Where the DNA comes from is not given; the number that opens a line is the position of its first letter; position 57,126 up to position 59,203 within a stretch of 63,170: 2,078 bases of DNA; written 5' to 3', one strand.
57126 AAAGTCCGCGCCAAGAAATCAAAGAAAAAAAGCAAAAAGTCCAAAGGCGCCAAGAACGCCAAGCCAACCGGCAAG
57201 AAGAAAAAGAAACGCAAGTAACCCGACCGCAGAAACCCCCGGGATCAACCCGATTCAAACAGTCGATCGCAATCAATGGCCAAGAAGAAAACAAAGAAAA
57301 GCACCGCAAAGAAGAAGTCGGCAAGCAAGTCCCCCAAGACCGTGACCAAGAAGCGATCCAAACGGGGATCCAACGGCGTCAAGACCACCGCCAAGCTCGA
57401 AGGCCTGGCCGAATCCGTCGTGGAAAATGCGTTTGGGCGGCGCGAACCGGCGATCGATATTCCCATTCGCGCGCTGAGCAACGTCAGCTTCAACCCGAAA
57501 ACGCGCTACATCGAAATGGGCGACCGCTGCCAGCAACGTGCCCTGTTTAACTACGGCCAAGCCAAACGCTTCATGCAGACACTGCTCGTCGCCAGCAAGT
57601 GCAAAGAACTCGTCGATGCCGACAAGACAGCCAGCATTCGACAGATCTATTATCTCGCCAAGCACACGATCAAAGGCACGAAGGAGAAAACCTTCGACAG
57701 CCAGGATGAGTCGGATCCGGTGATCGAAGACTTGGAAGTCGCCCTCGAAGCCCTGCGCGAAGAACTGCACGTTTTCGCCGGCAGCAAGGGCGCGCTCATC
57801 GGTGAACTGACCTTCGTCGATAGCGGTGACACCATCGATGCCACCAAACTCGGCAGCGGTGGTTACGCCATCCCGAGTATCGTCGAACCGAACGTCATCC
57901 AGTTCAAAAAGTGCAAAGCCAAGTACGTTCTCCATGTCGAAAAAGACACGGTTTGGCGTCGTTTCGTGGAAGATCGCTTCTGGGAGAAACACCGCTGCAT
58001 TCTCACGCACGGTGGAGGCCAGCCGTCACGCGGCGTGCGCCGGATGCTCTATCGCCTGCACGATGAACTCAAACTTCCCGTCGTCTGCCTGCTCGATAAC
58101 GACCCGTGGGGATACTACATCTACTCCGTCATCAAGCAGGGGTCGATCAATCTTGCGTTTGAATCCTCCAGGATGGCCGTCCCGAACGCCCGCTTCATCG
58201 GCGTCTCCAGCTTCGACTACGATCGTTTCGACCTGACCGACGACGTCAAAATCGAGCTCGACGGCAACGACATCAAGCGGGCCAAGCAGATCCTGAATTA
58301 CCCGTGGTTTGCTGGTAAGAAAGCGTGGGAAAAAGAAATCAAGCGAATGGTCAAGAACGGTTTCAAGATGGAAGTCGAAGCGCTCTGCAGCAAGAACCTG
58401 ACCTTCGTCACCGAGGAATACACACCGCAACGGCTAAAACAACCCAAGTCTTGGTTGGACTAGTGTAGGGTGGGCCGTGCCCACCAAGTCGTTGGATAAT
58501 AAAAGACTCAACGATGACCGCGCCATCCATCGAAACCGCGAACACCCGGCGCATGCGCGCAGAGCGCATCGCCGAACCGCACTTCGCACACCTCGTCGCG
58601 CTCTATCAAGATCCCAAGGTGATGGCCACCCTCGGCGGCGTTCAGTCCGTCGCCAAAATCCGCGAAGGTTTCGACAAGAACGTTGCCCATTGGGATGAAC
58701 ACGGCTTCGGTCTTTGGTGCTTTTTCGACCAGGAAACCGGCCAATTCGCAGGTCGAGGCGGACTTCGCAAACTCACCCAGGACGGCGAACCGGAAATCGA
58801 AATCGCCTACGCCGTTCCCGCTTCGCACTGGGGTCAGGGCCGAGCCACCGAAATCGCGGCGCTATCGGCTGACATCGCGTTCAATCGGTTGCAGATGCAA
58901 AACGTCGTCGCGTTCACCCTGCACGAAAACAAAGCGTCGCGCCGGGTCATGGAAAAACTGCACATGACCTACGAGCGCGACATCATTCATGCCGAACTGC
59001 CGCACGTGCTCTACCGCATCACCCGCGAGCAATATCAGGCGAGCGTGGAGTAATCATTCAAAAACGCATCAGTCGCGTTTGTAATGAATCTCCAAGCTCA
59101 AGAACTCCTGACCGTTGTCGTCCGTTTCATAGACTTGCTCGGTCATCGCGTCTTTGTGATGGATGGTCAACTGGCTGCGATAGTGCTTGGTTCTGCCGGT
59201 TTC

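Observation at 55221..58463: Type IIB DNA topoisomerase VI (Top6B + Spo11-like Top6A) operon placed back-to-back with dnaA in a gyrase-containing bacterium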

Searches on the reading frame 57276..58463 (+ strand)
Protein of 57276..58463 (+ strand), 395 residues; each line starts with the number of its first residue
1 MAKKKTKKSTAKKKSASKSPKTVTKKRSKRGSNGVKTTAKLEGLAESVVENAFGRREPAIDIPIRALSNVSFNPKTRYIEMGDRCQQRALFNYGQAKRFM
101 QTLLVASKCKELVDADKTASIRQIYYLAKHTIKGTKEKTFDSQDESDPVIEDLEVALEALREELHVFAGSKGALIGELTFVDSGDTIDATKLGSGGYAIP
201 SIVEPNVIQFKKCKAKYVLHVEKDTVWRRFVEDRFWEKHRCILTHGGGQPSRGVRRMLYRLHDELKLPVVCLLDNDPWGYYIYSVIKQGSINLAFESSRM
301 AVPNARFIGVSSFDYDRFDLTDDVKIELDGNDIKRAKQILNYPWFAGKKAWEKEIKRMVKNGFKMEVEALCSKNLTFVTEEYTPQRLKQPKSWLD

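Call 3: search_protein_families(library=pfam, proteins=[window:57276-58463:+], max_evalue=0.01)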
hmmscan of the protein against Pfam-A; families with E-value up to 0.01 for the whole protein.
window:57276-58463:+ (395 aa): 3 families
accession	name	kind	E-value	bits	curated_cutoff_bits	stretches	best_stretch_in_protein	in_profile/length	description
PF21180.3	TOP6A-Spo11_Toprim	-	1.3e-58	198.1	24.1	1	217-387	1-170/170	Topoisomerase 6 subunit A/Spo11, Toprim domain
PF04406.19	TP6A_N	-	1.4e-17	63.7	26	1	97-166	1-62/62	Type IIB DNA topoisomerase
PF20768.2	Topo_VI_alpha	-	6.5e-06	26.3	23.6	1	172-213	5-49/50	All-beta domain in DNA topoisomerase VI alpha subunit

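Call 4: search_protein_families(library=ncbifam, proteins=[window:57276-58463:+], max_evalue=0.01)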
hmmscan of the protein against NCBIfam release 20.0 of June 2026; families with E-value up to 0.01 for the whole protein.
window:57276-58463:+ (395 aa): 6 families
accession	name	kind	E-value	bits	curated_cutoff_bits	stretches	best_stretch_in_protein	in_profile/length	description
NF003333.0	PRK04342.1-2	equivalog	1.8e-164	546.9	465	1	35-394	9-366/367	DNA topoisomerase IV subunit A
NF003336.0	PRK04342.1-5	equivalog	1.9e-100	336.4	531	1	36-393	15-384/386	DNA topoisomerase IV subunit A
NF003335.0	PRK04342.1-4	equivalog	2e-72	244.2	424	1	45-390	29-370/373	DNA topoisomerase VI subunit A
NF003334.0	PRK04342.1-3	equivalog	3.9e-69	233.3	658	1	37-388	8-349/354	DNA topoisomerase IV subunit A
NF003332.0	PRK04342.1-1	equivalog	1.2e-66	225.2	538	1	35-389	9-359/363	DNA topoisomerase IV subunit A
NF003337.0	PRK04342.1-6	equivalog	9.9e-63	212.4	675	1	39-394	17-369/370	DNA topoisomerase IV subunit A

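Call 10: find_homologous_proteins(query=window:57276-58463:+, max_evalue=1e-20)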
Query window:57276-58463:+ (395 aa): 8000 proteins with E <= 1e-20 among 8000 candidates; the best 120 are listed.
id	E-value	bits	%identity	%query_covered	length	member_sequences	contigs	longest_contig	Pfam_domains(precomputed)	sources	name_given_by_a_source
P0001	1.2e-264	895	100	100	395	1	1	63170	PF21180.4,PF20768.3,PF04406.20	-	-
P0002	3.5e-251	851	94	100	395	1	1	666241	PF21180.4,PF20768.3,PF04406.20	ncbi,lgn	-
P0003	5.2e-246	834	95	95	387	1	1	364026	PF21180.4,PF20768.3,PF04406.20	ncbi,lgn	-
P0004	2.8e-243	825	94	94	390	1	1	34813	PF21180.4,PF20768.3,PF04406.20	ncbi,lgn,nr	ncbi:MAG: DNA topoisomerase VI subunit A [Phycisphaerae bacterium]|nr:MAG: DNA topoisomerase VI subu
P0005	8.0e-220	748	87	92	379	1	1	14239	PF21180.4,PF20768.3,PF04406.20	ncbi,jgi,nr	ncbi:MAG: DNA topoisomerase IV subunit A [Planctomycetes bacterium]|nr:DNA topoisomerase IV subunit 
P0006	1.6e-208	711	79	100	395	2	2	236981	PF21180.4,PF20768.3,PF04406.20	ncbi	-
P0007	6.0e-208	709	78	100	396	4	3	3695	PF21180.4,PF20768.3,PF04406.20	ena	-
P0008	1.2e-207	708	82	96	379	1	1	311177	PF21180.4,PF20768.3,PF04406.20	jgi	-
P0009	1.6e-207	707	84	91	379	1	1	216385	PF21180.4,PF20768.3,PF04406.20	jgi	-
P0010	5.9e-207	705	84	91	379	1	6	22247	PF21180.4,PF20768.3,PF04406.20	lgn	-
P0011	6.2e-207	705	78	96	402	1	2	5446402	PF21180.4,PF20768.3,PF04406.20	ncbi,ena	-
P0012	2.1e-205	700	78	98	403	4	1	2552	PF21180.4,PF20768.3,PF04406.20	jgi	jgi:DNA topoisomerase-6 subunit A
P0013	4.5e-204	696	83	90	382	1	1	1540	PF21180.4,PF20768.3,PF04406.20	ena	-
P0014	1.0e-203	695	77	100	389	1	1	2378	PF21180.4,PF20768.3,PF04406.20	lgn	-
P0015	2.1e-203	694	77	100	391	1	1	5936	PF21180.4,PF20768.3,PF04406.20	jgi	jgi:DNA topoisomerase-6 subunit A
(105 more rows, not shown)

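Call 15: find_related_loci(query=A1, collection=genome_contigs, flank=10000)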
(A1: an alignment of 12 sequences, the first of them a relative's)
Query A1 (395 aa) in genome_contigs; peptide patterns used: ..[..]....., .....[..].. (x = any residue, [..] = any of these).
156 stretches matched a pattern; 99 encode a relative of the query (tblastn E <= 1e-3); the best 80 are kept; 80 distinct loci.
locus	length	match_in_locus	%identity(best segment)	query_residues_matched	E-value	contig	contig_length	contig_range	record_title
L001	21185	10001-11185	96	1-395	0e+0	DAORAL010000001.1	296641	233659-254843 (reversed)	MAG TPA_asm: Phycisphaerae bacterium isolate AMR_MDS_0959 NODE_6_length_296641_cov_8.086946, whole genome shotgun sequen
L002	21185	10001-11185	94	1-395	0e+0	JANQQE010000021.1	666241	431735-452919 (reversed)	MAG: Alphaproteobacteria bacterium isolate IP29b_bin.190 k99_2334144, whole genome shotgun sequence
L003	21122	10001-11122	95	22-395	0e+0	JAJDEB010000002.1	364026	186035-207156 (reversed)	MAG: Phycisphaerae bacterium isolate OFTM112 OFTM112_1, whole genome shotgun sequence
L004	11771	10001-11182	83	2-395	0e+0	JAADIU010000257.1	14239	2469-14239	MAG: Planctomycetota bacterium isolate M_MetaBat.71 contig-127_6823, whole genome shotgun sequence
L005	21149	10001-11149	78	15-393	0e+0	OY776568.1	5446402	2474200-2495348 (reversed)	MAG: Phycisphaerae bacterium isolate 383648cc-b706-4f19-8acf-b8ba9176e0b9 genome assembly, chromosome: 1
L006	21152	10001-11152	75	9-395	0e+0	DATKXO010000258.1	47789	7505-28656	MAG TPA_asm: Phycisphaerae bacterium isolate SMAG_U14193 k141_4664080, whole genome shotgun sequence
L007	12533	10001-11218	73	1-395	0e+0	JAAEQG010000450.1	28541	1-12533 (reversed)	MAG: bacterium isolate Gpa_12 GpaG_CONTIG1447721, whole genome shotgun sequence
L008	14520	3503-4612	78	26-395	0e+0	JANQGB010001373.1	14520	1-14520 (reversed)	MAG: Phycisphaerae bacterium isolate PL23b_bin.28 k99_838458, whole genome shotgun sequence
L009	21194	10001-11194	73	1-395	0e+0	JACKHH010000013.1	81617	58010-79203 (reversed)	MAG: Phycisphaerales bacterium isolate HK-STAS-PLAN-13 HK-STAS-PLAN-13_13, whole genome shotgun sequence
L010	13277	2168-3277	76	22-395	0e+0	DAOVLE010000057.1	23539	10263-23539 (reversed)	MAG TPA_asm: Phycisphaerales bacterium isolate CSMAG_1437 CSMAG_1437_k141_1224950_length_23539_cov_18.0000, whole genome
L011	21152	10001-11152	73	8-395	0e+0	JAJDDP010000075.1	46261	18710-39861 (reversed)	MAG: Phycisphaerae bacterium isolate OFTM209 OFTM209_74, whole genome shotgun sequence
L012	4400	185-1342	75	10-395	0e+0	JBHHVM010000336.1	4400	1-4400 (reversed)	MAG: Phycisphaerae bacterium isolate S.4.sp2_bin.24 NODE_10306_length_4400_cov_4.562025, whole genome shotgun sequence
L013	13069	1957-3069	77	24-395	0e+0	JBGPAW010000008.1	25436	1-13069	MAG: Phycisphaerae bacterium isolate OBJ_0618_130150_12 k141_6708594_length_25436_cov_12.0000, whole genome shotgun sequ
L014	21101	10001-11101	76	29-395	0e+0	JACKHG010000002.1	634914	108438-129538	MAG: Phycisphaerales bacterium isolate HK-STAS-PLAN-12 HK-STAS-PLAN-12_2, whole genome shotgun sequence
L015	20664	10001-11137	72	9-395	0e+0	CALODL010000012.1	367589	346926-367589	MAG: uncultured Planctomycetota bacterium isolate LOGT_bin.0161 genome assembly, contig: contig_49570, whole genome shot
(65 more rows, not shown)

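Call 18: search_solved_structures(query=window:57276-58463:+, show_alignments=2)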
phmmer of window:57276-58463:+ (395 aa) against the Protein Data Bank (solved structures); distinct sequences matched with E-value up to 0.001: 4.
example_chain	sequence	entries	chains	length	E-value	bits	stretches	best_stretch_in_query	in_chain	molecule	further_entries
2zbk_A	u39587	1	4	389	2.9e-73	250.5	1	55-388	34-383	Type II DNA topoisomerase VI subunit A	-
1d3y_A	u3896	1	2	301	3.8e-49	171.1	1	94-394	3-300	DNA TOPOISOMERASE VI A SUBUNIT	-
2q2e_A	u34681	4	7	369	5.9e-46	160.6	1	29-389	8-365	Type II DNA topoisomerase VI subunit A | Type 2 DNA topoisomerase 6 subunit A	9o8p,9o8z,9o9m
9o0g_A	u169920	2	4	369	1.5e-45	159.3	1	29-389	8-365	Type 2 DNA topoisomerase 6 subunit A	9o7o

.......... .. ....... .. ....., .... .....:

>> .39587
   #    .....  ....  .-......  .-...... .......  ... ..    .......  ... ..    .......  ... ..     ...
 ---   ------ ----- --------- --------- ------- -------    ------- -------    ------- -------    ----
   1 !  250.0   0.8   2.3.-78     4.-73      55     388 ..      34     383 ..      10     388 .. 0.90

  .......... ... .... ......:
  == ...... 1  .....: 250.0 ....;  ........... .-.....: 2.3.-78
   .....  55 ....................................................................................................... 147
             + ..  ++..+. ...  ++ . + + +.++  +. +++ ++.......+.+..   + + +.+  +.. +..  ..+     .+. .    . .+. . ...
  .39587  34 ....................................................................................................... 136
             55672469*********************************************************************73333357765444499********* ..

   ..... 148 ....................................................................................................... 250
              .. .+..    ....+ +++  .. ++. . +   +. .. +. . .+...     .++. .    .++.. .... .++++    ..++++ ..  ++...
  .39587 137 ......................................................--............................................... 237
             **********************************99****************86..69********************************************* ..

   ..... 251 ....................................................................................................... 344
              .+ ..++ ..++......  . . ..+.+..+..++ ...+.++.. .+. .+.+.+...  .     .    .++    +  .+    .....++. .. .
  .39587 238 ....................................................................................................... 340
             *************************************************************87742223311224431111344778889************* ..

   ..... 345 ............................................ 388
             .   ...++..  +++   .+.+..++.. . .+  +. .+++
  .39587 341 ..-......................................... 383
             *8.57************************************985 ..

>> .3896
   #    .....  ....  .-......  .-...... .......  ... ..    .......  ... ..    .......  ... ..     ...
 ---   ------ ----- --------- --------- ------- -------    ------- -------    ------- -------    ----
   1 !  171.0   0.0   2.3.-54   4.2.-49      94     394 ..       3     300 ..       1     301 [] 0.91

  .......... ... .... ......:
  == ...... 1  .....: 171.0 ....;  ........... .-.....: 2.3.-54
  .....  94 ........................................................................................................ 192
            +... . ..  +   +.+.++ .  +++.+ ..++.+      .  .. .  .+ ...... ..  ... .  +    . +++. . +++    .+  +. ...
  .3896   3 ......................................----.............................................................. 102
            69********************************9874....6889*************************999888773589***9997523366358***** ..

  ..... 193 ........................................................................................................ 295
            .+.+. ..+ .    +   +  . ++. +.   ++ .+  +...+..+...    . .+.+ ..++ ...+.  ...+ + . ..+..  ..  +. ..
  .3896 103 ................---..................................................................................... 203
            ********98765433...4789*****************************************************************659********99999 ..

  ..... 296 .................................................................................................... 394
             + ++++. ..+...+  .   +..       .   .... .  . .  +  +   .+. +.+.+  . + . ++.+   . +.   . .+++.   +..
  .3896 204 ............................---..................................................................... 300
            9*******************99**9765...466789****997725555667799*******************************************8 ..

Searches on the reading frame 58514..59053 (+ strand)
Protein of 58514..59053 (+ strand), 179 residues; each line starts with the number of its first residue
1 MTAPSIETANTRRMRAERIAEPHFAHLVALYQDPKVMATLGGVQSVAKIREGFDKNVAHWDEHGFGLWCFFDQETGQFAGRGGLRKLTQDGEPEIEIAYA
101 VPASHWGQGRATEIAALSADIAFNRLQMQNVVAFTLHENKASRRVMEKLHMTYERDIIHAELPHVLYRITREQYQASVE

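Call 3: search_protein_families(library=pfam, proteins=[window:58514-59053:+], max_evalue=0.01)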
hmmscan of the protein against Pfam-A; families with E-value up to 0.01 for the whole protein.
window:58514-59053:+ (179 aa): 2 families
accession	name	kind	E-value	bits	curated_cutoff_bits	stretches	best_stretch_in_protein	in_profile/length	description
PF13302.13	Acetyltransf_3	-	1.2e-25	91.2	25.4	1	18-152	6-138/138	Acetyltransferase (GNAT) domain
PF00583.31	Acetyltransf_1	-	6.8e-09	36.5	20.7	1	57-150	24-115/116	Acetyltransferase (GNAT) family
